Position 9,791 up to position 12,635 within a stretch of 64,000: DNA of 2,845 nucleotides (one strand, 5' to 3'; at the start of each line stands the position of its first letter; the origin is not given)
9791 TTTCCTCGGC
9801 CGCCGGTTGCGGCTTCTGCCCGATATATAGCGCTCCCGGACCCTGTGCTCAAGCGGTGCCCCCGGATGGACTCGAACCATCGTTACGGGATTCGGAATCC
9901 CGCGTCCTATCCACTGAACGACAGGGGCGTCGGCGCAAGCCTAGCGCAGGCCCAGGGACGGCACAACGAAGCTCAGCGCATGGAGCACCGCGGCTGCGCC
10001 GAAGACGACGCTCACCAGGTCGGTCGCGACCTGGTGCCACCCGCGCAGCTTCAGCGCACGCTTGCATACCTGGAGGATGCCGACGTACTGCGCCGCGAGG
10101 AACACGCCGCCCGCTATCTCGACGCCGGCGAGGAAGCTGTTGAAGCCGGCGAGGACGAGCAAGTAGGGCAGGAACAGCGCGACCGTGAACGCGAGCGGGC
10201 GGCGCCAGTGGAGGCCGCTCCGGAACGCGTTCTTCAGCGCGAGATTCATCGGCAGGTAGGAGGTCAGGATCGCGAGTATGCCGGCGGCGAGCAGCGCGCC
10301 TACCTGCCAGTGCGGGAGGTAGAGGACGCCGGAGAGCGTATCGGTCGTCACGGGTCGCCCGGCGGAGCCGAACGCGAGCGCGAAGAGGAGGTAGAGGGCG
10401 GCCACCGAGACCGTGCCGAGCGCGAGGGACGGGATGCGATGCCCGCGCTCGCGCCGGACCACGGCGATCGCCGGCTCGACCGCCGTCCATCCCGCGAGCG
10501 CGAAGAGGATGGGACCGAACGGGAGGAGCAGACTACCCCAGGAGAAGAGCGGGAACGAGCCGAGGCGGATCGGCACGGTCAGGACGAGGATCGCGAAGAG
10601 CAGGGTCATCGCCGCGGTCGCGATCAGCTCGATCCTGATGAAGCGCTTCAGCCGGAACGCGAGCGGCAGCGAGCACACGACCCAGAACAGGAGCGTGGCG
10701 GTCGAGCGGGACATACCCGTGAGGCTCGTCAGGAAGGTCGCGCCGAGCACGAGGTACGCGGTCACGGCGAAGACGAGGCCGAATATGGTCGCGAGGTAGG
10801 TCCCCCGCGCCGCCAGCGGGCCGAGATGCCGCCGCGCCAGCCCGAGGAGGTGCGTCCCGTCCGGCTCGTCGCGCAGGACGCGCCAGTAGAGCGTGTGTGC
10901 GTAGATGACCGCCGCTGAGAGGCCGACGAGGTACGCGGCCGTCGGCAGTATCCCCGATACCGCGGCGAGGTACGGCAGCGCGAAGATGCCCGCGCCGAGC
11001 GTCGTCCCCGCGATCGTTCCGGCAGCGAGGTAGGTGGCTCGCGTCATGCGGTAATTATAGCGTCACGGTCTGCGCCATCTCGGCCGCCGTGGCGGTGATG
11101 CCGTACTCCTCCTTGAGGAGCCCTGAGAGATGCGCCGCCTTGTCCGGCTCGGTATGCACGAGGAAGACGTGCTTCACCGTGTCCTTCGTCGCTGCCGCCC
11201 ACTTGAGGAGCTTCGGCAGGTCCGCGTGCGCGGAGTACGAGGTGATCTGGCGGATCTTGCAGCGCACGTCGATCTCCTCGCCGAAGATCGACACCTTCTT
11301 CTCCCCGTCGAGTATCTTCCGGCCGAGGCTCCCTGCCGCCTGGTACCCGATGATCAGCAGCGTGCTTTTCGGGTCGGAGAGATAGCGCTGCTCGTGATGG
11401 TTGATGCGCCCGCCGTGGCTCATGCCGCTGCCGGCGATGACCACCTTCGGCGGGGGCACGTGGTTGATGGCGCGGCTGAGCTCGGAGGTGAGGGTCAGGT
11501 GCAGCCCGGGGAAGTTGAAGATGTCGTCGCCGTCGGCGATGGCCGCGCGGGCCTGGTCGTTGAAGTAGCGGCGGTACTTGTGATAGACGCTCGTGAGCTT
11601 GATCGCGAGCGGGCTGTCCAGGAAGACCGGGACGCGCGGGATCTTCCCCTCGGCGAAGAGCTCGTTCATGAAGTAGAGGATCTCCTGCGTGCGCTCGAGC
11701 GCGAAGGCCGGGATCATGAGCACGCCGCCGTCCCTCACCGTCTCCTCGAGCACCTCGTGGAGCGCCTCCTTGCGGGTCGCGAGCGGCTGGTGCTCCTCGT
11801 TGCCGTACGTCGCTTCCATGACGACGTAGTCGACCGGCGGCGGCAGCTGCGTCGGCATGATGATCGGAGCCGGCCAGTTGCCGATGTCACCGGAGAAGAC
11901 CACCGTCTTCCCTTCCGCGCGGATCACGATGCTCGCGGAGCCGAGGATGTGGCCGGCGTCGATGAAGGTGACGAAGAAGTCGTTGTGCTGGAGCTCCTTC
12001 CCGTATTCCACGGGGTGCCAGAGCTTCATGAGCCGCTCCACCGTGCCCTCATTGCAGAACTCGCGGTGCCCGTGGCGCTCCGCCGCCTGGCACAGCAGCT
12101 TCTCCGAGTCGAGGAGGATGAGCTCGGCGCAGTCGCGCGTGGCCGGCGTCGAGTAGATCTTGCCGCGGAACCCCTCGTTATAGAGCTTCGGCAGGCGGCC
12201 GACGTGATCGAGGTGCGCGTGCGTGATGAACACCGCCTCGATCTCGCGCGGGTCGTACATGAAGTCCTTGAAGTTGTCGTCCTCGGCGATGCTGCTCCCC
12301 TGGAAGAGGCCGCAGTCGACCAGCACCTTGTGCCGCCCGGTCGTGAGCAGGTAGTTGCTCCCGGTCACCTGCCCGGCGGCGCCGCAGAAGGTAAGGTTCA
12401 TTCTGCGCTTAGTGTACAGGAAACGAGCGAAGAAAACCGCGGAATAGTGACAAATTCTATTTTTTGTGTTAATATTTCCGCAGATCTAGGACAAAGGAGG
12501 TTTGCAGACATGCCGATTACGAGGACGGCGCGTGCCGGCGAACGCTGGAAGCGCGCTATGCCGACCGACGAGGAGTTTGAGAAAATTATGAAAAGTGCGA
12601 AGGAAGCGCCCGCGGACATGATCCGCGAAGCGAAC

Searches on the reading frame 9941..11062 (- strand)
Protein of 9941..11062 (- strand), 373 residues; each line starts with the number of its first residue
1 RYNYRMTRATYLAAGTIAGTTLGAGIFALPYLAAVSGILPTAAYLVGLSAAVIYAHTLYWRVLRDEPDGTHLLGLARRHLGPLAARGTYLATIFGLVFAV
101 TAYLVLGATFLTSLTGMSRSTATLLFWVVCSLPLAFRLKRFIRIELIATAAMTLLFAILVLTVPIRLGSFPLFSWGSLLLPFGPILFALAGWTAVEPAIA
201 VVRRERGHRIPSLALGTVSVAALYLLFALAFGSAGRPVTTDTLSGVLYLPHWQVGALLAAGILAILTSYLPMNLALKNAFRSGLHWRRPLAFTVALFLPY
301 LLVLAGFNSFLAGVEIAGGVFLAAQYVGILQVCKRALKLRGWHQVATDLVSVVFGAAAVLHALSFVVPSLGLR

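Call 61: search_protein_families(library=pfam, proteins=[window:9941-11062:-], max_evalue=0.001)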
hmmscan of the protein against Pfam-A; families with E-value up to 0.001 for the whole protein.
window:9941-11062:- (373 aa): 2 families
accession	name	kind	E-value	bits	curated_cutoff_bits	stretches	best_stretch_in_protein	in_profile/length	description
PF03222.19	Trp_Tyr_perm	-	1.8e-07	31.1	22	1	13-330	8-353/393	Tryptophan/tyrosine permease family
PF01490.24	Aa_trans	-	0.00033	19.9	25.6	0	13-163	8-169/410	Transmembrane amino acid transporter protein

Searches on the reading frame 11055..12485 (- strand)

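Call 61: search_protein_families(library=pfam, proteins=[window:11055-12485:-], max_evalue=0.001)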
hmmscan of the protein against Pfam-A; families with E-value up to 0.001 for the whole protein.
window:11055-12485:- (476 aa): 5 families
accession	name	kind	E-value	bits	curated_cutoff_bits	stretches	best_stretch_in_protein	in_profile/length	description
PF10996.14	Beta-Casp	-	1.7e-35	122.6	27.7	1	266-391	1-120/120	Beta-Casp domain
PF00753.33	Lactamase_B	-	5.5e-14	53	22.7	1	40-202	4-151/196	Metallo-beta-lactamase superfamily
PF07521.17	RMMBL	-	6.3e-14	52.2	21.6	1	405-465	2-60/63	Zn-dependent metallo-hydrolase RNA specificity domain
PF12706.13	Lactamase_B_2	-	2.2e-12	47.4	27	1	52-242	1-176/200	Beta-lactamase superfamily domain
PF16661.11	Lactamase_B_6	-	5.6e-07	29.6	27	1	46-198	1-159/193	Metallo-beta-lactamase superfamily domain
